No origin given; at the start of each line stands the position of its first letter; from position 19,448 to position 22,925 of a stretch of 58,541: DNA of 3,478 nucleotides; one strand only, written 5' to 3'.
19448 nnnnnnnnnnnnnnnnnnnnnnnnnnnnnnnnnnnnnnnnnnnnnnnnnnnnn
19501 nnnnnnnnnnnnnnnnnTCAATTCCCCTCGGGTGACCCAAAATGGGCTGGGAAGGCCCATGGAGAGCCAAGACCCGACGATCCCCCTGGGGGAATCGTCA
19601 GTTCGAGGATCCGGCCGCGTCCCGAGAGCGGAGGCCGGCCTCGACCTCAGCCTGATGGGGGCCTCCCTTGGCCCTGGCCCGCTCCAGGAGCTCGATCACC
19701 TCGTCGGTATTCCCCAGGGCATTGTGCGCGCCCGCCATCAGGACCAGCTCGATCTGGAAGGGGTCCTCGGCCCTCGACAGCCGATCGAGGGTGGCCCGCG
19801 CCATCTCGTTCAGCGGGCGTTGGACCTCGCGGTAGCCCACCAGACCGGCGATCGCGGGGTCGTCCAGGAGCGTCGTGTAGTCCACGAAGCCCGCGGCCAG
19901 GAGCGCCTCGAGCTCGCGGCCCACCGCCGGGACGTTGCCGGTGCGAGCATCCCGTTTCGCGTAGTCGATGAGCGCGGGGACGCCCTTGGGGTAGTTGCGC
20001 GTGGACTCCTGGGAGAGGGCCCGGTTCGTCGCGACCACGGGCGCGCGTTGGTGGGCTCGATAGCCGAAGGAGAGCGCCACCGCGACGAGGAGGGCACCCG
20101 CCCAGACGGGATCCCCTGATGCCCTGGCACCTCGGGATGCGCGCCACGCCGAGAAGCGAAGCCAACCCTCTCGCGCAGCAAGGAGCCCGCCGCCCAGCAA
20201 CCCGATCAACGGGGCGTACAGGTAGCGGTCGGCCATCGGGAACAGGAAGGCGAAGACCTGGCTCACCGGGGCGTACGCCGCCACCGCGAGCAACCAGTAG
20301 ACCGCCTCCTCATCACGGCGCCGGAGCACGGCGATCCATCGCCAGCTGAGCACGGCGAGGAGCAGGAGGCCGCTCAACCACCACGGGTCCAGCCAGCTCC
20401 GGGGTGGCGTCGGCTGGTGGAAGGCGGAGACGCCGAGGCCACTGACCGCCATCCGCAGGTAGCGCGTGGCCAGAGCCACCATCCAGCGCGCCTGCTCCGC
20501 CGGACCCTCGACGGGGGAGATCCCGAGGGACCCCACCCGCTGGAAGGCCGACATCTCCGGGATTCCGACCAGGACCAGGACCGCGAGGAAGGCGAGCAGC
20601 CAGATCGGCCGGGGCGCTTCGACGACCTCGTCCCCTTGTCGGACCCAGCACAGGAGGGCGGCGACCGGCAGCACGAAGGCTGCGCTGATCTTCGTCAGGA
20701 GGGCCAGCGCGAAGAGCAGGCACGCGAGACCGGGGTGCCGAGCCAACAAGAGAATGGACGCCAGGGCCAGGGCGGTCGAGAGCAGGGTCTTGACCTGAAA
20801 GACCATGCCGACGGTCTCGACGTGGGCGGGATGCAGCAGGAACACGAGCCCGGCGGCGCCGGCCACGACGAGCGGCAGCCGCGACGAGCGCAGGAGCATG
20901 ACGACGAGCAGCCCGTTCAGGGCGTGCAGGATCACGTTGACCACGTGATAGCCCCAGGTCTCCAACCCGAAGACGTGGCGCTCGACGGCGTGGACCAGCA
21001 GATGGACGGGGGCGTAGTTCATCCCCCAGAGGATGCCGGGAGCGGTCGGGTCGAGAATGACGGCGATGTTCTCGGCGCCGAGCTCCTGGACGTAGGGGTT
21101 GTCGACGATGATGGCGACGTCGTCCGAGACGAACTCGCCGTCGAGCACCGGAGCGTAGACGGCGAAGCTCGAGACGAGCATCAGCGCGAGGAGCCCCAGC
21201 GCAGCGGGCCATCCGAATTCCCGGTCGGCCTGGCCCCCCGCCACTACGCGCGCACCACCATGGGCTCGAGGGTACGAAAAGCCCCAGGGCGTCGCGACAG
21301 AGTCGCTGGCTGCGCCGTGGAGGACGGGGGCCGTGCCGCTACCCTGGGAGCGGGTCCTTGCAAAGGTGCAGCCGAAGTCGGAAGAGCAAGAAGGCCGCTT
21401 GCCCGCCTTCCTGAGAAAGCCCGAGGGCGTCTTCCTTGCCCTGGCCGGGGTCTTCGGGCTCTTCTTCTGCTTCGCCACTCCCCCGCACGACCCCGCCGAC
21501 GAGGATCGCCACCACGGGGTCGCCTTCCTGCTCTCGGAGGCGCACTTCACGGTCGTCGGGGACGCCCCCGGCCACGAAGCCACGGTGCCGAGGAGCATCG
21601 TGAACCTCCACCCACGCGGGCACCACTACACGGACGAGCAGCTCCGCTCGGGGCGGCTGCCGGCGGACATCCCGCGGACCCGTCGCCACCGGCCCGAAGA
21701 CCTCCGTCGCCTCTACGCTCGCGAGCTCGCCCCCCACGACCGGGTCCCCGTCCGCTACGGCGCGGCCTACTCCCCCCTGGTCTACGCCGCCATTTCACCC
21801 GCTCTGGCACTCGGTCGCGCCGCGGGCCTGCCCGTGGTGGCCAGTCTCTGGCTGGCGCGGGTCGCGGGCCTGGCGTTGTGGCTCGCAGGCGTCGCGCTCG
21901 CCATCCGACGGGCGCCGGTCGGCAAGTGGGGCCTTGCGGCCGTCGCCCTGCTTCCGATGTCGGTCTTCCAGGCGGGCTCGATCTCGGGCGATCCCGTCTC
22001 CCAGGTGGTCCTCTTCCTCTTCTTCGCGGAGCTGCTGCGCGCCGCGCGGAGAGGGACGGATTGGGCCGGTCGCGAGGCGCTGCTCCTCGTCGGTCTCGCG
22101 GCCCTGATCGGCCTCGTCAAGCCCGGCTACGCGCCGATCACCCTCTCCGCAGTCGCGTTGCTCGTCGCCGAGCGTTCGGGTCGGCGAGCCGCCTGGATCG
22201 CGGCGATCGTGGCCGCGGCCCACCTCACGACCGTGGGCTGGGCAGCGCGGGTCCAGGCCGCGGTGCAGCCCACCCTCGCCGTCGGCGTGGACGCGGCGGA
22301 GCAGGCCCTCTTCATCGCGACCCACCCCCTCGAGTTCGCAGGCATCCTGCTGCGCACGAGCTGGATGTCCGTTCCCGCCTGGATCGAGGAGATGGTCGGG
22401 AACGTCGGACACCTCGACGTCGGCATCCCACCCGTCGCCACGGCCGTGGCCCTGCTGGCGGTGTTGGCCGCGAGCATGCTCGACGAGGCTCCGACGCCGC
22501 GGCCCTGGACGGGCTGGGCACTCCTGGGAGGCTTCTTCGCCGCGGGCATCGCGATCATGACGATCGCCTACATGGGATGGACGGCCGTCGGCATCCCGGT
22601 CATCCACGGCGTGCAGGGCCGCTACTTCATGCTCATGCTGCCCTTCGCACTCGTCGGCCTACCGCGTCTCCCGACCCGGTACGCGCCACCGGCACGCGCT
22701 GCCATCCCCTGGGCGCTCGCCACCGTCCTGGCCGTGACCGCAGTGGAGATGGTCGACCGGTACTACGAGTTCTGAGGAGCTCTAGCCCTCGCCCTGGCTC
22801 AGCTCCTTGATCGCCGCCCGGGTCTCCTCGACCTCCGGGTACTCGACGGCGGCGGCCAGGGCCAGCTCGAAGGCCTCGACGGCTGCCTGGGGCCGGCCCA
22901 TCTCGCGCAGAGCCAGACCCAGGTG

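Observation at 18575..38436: Two inverted paralogous PEP-CTERM gene units bracket an 18.3-kb envelope-biogenesis cassette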

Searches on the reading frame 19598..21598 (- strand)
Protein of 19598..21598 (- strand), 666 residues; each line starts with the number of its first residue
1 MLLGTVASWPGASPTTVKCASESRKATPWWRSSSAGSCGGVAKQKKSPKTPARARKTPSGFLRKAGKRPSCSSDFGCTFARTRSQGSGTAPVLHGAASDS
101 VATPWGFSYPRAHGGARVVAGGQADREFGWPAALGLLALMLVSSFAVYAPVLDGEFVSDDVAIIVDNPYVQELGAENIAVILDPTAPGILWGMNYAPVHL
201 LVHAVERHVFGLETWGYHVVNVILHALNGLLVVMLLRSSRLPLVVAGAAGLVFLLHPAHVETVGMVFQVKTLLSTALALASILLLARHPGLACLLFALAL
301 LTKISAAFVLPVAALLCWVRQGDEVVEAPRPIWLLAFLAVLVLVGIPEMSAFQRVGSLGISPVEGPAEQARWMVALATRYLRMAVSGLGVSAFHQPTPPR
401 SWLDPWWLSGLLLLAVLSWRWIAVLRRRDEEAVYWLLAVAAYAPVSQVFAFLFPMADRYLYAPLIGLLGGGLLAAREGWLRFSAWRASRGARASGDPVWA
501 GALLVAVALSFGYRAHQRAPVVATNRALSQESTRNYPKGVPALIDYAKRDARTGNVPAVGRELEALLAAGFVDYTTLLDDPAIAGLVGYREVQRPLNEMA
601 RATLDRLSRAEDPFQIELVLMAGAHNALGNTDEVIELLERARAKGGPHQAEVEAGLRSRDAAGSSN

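Call 7: search_protein_families(library=pfam, proteins=[window:19598-21598:-], max_evalue=0.01)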
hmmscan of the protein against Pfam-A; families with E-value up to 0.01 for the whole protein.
window:19598-21598:- (666 aa): 0 families

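Call 12: search_protein_families(library=ncbifam, proteins=[window:19598-21598:-], max_evalue=0.01)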
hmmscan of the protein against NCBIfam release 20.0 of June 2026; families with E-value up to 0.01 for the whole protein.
window:19598-21598:- (666 aa): 0 families

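Call 41: find_homologous_proteins(query=window:19598-21244:-, max_evalue=1e-20)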
Query window:19598-21244:- (548 aa): 347 proteins with E <= 1e-20 among 8000 candidates; the best 120 are listed.
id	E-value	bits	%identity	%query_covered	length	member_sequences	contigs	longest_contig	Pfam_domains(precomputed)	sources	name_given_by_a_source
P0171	0.0e+0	1193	100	100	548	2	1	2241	-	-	-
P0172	3.9e-271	919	79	94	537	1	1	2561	-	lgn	-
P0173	1.7e-221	755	65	99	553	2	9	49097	-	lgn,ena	-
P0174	1.2e-138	482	50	93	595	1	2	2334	-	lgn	-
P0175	1.1e-129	452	47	97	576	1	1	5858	-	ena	-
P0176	1.0e-127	446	47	97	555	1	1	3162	-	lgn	-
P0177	4.0e-122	427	44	97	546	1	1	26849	-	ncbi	-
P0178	2.8e-120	421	45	97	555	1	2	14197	-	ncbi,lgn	-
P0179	2.8e-120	421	44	96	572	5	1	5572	-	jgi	jgi:tetratricopeptide (TPR) repeat protein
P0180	2.7e-119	418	45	93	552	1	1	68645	-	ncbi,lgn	-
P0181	3.1e-119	417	44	97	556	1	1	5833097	-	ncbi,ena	-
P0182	5.4e-116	407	44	96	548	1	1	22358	-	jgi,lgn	jgi:hypothetical protein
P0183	5.5e-113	397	43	97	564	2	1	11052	PF13432.13,PF07719.24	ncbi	-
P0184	5.7e-113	397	43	93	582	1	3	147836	-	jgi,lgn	-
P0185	3.3e-112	394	45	96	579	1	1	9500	-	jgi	jgi:hypothetical protein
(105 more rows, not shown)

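Call 42: find_encoding_contigs(protein=P0173, flank=10000, max_places=8)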
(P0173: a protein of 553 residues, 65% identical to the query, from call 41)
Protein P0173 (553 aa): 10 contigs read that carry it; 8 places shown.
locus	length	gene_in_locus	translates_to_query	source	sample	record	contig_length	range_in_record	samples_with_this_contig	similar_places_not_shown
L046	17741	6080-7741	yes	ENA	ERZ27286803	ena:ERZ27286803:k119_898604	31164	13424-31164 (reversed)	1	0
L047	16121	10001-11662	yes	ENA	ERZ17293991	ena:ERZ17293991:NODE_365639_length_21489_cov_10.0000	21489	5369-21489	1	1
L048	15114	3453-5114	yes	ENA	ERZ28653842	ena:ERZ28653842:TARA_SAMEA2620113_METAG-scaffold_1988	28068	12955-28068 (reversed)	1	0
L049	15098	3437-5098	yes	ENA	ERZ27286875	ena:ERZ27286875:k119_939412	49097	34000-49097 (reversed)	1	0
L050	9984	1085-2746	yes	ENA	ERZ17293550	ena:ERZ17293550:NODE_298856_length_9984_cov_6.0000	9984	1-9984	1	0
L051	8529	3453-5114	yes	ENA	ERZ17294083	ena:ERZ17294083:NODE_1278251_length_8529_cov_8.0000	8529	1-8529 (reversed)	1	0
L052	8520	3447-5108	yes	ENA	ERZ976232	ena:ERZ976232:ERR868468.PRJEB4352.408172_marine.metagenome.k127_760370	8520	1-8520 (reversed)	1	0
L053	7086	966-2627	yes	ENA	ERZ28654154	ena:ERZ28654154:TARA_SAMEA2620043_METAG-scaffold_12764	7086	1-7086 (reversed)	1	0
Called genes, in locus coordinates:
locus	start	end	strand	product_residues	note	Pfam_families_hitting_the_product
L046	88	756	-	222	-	PF00881:Nitroreductase, PF14512:TM1586_NiRdase (faint)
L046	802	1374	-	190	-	PF00300:His_Phos_1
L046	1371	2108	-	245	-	PF02654:CobS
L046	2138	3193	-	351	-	PF02277:DBI_PRT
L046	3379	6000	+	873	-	PF00561:Abhydrolase_1, PF12146:Hydrolase_4, PF07969:Amidohydro_3, PF01979:Amidohydro_1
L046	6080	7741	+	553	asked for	-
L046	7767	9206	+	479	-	PF00884:Sulfatase, PF01663:Phosphodiest (faint)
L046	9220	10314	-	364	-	PF00753:Lactamase_B (weak), PF13483:Lactamase_B_3, PF12706:Lactamase_B_2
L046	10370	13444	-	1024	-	PF00486:Trans_reg_C, PF13191:AAA_16, PF13401:AAA_22 (weak), PF04116:FA_hydroxylase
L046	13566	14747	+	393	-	PF03060:NMO, PF01070:FMN_dh (faint)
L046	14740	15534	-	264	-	PF01261:AP_endonuc_2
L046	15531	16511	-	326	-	PF00389:2-Hacid_dh, PF02826:2-Hacid_dh_C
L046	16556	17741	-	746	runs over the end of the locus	-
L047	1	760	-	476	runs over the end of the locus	PF01656:CbiA, PF13500:AAA_26, PF07685:GATase_3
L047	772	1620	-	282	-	PF01497:Peripla_BP_2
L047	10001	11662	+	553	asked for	-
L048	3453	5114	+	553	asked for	-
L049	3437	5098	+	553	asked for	-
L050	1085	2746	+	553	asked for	-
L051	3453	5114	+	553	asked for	-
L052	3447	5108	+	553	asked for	-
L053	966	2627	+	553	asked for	-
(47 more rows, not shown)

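Call 51: search_protein_families(library=pfam, proteins=[window:19598-21244:-], max_evalue=0.05)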
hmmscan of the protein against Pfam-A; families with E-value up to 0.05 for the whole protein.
window:19598-21244:- (548 aa): 1 family
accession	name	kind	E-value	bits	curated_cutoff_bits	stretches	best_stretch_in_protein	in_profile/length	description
PF13428.12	TPR_14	-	0.02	16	23.5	1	500-533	4-36/44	Tetratricopeptide repeat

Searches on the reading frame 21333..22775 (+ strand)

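Call 7: search_protein_families(library=pfam, proteins=[window:21333-22775:+], max_evalue=0.01)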
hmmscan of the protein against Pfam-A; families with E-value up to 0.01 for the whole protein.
window:21333-22775:+ (480 aa): 1 family
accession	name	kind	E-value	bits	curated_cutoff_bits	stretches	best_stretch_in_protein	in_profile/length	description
PF09913.15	DUF2142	-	5.2e-45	154.4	30.1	1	41-437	3-393/395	Predicted membrane protein (DUF2142)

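Call 12: search_protein_families(library=ncbifam, proteins=[window:21333-22775:+], max_evalue=0.01)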
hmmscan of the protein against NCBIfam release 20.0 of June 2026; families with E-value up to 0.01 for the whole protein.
window:21333-22775:+ (480 aa): 0 families
